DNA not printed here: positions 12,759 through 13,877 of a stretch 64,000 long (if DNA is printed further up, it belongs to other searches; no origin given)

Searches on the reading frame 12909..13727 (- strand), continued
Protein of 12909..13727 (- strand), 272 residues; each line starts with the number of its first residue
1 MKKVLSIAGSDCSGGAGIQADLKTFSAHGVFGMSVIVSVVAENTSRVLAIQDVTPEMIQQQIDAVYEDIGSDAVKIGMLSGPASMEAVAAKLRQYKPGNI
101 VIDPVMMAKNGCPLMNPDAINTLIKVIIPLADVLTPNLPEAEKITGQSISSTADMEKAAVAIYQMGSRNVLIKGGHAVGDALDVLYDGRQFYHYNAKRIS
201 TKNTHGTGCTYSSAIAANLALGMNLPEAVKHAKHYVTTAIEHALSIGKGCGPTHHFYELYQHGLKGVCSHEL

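Call 23: find_encoding_contigs(protein=P0008, flank=2500, max_places=2)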
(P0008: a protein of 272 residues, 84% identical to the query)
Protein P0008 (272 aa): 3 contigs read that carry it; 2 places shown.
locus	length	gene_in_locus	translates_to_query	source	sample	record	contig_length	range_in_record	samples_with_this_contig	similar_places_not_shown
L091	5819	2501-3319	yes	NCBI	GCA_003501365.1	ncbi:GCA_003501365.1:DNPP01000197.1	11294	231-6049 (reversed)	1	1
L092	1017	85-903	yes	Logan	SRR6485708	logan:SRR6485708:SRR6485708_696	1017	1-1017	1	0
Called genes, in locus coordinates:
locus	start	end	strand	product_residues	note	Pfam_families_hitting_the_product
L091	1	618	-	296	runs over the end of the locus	PF09864:MliC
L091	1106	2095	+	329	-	PF01408:GFO_IDH_MocA, PF02894:GFO_IDH_MocA_C (weak), PF22725:GFO_IDH_MocA_C3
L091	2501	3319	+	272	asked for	PF08543:Phos_pyr_kin, PF00294:PfkB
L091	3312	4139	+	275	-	PF02110:HK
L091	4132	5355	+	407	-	PF02133:Transp_cyt_pur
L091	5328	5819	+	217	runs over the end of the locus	PF02581:TMP-TENI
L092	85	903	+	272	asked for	PF08543:Phos_pyr_kin, PF00294:PfkB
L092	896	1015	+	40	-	?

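Call 27: find_related_loci(query=window:12909-13727:-, collection=metagenome_contigs, flank=1500)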
Query window:12909-13727:- (272 aa) in metagenome_contigs; peptide patterns used: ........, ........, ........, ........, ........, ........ (x = any residue, [..] = any of these).
600 stretches matched a pattern (row limit reached: there are more); 591 encode a relative of the query (tblastn E <= 1e-3); the best 80 are kept; 80 distinct loci.
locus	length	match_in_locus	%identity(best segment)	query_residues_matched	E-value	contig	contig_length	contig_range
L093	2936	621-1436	75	2-272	6e-146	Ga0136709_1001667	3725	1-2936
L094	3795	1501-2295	72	1-265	9e-134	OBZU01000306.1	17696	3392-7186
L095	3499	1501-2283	74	1-261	5e-135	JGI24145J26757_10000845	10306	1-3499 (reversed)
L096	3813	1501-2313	72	1-271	1e-133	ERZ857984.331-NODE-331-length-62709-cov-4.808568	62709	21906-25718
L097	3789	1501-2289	73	1-263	1e-132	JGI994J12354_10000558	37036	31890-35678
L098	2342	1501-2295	73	1-265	3e-135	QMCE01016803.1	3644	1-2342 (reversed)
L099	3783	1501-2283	72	1-261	1e-129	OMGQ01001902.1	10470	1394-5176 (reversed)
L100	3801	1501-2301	70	1-267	7e-128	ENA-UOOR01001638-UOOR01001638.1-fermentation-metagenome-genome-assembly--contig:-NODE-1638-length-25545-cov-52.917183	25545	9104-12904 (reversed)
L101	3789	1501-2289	69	1-263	6e-122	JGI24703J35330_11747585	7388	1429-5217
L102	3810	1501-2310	64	1-272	1e-118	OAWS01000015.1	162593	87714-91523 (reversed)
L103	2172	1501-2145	77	2-216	2e-116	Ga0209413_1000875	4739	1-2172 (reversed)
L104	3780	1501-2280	65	2-261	2e-111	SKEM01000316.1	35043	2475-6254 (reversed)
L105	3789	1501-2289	62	1-263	2e-110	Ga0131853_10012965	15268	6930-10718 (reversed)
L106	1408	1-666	69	43-264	3e-115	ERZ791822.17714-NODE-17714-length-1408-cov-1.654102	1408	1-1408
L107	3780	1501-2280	61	1-260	3e-101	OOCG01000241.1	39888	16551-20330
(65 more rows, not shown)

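Call 29: find_encoding_contigs(protein=P0011, flank=2000, max_places=2)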
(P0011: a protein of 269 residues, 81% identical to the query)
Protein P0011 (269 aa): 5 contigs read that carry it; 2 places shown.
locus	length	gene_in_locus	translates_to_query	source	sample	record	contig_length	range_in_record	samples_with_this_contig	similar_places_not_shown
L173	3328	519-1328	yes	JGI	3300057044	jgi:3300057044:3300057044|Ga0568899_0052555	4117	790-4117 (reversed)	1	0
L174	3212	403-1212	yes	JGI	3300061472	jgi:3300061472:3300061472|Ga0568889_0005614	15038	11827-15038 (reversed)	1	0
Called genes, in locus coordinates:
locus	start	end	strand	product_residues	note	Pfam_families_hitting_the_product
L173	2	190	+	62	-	?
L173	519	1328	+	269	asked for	PF08543:Phos_pyr_kin, PF00294:PfkB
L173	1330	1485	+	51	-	-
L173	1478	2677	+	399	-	PF02133:Transp_cyt_pur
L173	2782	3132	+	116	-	PF02581:TMP-TENI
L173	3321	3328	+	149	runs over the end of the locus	-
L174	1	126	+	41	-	?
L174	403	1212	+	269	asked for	PF08543:Phos_pyr_kin, PF00294:PfkB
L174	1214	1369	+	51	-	-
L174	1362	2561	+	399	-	PF02133:Transp_cyt_pur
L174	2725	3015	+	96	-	PF02581:TMP-TENI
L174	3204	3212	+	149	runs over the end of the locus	-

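Call 30: find_encoding_contigs(protein=P0012, flank=2000, max_places=2)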
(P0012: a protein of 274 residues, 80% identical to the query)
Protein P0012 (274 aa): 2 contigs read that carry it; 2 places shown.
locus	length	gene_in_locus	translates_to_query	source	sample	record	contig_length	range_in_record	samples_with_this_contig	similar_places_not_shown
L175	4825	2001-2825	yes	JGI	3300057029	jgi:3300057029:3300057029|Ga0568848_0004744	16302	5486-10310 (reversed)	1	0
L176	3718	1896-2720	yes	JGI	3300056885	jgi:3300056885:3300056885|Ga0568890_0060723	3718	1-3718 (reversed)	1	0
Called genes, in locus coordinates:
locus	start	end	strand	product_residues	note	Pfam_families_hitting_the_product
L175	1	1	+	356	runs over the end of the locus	PF03054:tRNA_Me_trans, PF20259:tRNA_Me_trans_M, PF20258:tRNA_Me_trans_C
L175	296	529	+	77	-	-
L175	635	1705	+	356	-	PF01594:AI-2E_transport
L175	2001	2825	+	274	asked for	PF08543:Phos_pyr_kin, PF00294:PfkB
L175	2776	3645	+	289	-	PF02110:HK, PF01256:Carb_kinase (weak)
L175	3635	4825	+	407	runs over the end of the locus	PF02133:Transp_cyt_pur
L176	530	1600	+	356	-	PF01594:AI-2E_transport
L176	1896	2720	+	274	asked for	PF08543:Phos_pyr_kin, PF00294:PfkB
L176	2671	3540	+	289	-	PF02110:HK, PF01256:Carb_kinase (weak)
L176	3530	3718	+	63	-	?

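Call 31: find_encoding_contigs(protein=P0016, flank=2000, max_places=2)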
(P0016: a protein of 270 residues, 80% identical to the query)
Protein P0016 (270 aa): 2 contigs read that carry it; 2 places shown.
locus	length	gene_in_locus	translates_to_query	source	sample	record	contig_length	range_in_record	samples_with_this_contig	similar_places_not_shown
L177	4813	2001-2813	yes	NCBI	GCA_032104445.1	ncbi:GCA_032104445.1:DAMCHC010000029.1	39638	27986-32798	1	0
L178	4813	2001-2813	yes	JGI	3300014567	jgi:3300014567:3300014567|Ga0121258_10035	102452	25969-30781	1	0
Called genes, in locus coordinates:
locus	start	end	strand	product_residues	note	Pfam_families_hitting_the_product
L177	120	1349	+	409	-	PF01595:CNNM, PF00571:CBS (weak), PF03471:CorC_HlyC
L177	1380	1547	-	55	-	-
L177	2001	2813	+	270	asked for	PF08543:Phos_pyr_kin, PF00294:PfkB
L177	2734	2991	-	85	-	-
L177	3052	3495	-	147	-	PF02639:DUF188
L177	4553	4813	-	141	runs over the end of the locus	PF01381:HTH_3 (weak)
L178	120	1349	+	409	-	PF01595:CNNM, PF00571:CBS (weak), PF03471:CorC_HlyC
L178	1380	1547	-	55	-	-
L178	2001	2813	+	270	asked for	PF08543:Phos_pyr_kin, PF00294:PfkB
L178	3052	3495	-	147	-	PF02639:DUF188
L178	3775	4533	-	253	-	-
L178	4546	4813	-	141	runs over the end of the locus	PF01381:HTH_3 (weak)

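Call 32: find_encoding_contigs(protein=P0021, flank=2000, max_places=2)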
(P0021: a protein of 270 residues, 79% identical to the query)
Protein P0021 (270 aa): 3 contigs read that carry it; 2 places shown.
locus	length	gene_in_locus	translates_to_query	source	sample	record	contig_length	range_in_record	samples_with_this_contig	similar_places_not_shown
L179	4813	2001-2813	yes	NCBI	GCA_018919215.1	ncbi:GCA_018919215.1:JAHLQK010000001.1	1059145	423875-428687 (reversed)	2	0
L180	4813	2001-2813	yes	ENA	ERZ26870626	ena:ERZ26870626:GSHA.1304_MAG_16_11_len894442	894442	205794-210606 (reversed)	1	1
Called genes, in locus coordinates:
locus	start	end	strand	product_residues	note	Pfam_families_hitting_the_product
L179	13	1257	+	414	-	PF01595:CNNM, PF00571:CBS (weak), PF03471:CorC_HlyC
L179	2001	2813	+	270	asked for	PF08543:Phos_pyr_kin, PF00294:PfkB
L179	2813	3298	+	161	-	PF00293:NUDIX, PF14815:NUDIX_4 (weak)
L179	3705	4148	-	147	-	PF02639:DUF188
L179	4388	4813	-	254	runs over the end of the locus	PF00376:MerR, PF13411:MerR_1, PF09278:MerR-DNA-bind, PF07739:TipAS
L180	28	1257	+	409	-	PF01595:CNNM, PF00571:CBS (weak), PF03471:CorC_HlyC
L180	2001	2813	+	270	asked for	PF08543:Phos_pyr_kin, PF00294:PfkB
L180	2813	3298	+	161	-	PF00293:NUDIX, PF14815:NUDIX_4 (weak)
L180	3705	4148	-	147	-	PF02639:DUF188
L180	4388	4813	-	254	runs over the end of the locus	PF00376:MerR, PF13411:MerR_1, PF09278:MerR-DNA-bind (weak), PF07739:TipAS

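Call 48: search_protein_families(library=ncbifam, proteins=[window:12909-13727:-])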
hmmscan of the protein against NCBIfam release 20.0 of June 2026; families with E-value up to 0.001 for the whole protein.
window:12909-13727:- (272 aa): 22 families
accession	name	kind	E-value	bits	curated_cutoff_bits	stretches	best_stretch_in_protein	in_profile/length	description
TIGR00097.1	HMP-P_kinase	equivalog_domain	6.3e-105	350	204.95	1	4-256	1-254/254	bifunctional hydroxymethylpyrimidine kinase/phosphomethylpyrimidine kinase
NF006346.0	PRK08573.1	equivalog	1.4e-87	294.3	528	1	2-253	5-257/450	bifunctional hydroxymethylpyrimidine kinase/phosphomethylpyrimidine kinase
NF011301.0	PRK14713.1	equivalog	2.6e-71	241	512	1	2-260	22-284/534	bifunctional hydroxymethylpyrimidine kinase/phosphomethylpyrimidine kinase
NF009077.0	PRK12412.1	equivalog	6.8e-71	238.8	385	1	1-255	3-261/274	pyridoxine/pyridoxal/pyridoxamine kinase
NF007070.0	PRK09517.1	equivalog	5.8e-63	213.4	761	1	3-257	243-501/755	multifunctional thiamine-phosphate pyrophosphorylase/synthase/phosphomethylpyrimidine kinase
NF009259.0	PRK12616.1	equivalog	3.8e-62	210.3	390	1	1-256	3-263/270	bifunctional hydroxymethylpyrimidine kinase/phosphomethylpyrimidine kinase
NF009078.0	PRK12413.1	equivalog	2.2e-52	178.1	225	1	2-245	4-245/253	bifunctional hydroxymethylpyrimidine kinase/phosphomethylpyrimidine kinase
NF004398.0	PRK05756.1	equivalog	2.8e-17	63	292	1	60-245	65-259/287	pyridoxal kinase PdxY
NF005491.0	PRK07105.1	equivalog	6.6e-17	61.7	231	1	14-245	18-259/286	pyridoxamine kinase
TIGR00687.1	pyridox_kin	equivalog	2.2e-15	56.8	144.5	1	71-244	76-259/288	pyridoxal kinase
TIGR02152.1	D_ribokin_bact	equivalog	1.4e-12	47.6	299.65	1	110-240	153-281/298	ribokinase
NF006034.0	PRK08176.1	equivalog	1.7e-12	47.2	342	1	73-243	91-267/283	pyridoxine/pyridoxal/pyridoxamine kinase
NF008353.0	PRK11142.1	equivalog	2.5e-11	43.6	341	1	113-237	161-281/307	ribokinase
TIGR03168.1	1-PFK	subfamily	1.1e-08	34.4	216.4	1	126-239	172-281/305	hexose kinase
TIGR03828.1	pfkB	equivalog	5.5e-08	32.2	292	1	126-241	172-283/305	1-phosphofructokinase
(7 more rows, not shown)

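Call 52: list_cluster_members(proteins=[window:12909-13727:-, P0007, P0008])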
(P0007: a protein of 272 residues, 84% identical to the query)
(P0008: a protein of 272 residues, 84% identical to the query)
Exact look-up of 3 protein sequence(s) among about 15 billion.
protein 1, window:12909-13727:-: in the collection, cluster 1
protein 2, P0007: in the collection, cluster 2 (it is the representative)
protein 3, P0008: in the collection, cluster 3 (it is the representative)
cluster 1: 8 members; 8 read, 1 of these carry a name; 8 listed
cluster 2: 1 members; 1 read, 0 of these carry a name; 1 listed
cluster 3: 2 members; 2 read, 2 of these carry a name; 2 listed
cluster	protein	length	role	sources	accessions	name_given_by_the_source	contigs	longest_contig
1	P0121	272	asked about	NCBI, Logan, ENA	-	-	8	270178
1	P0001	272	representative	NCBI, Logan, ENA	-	-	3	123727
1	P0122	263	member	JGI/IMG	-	hydroxymethylpyrimidine/phosphomethylpyrimidine kinase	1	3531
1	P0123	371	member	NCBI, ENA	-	-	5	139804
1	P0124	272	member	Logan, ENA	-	-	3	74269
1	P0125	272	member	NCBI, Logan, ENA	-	-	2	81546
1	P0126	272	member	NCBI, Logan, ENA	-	-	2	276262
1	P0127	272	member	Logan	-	-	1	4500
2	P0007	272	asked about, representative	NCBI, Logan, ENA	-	-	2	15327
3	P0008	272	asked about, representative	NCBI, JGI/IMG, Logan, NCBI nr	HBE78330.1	MAG TPA: bifunctional hydroxymethylpyrimidine kinase/phosphomethylpyrimidine kinase ... | hydroxymethylpyrimidine/phosphomethylpyrimidine kinase | bifunctional hydroxymethylpyrimidine kinase/phosphomethylpyrimidine kinase [Bacillota ...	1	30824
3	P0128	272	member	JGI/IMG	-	hydroxymethylpyrimidine/phosphomethylpyrimidine kinase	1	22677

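Call 54: find_encoding_contigs(protein=P0026, flank=2000, max_places=3)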
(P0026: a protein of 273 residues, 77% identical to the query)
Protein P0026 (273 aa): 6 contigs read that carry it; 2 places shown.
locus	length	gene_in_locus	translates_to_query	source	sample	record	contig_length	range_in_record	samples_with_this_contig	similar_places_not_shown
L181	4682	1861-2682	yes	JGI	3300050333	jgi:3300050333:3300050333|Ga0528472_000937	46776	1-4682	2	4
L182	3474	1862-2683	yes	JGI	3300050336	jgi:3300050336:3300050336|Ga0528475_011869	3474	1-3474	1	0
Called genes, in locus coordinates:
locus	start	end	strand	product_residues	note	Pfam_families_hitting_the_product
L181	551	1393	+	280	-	-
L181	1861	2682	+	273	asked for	PF08543:Phos_pyr_kin, PF00294:PfkB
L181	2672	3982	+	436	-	PF01964:ThiC_Rad_SAM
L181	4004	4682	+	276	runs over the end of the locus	PF02110:HK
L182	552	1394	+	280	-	-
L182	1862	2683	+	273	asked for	PF08543:Phos_pyr_kin, PF00294:PfkB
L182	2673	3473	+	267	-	?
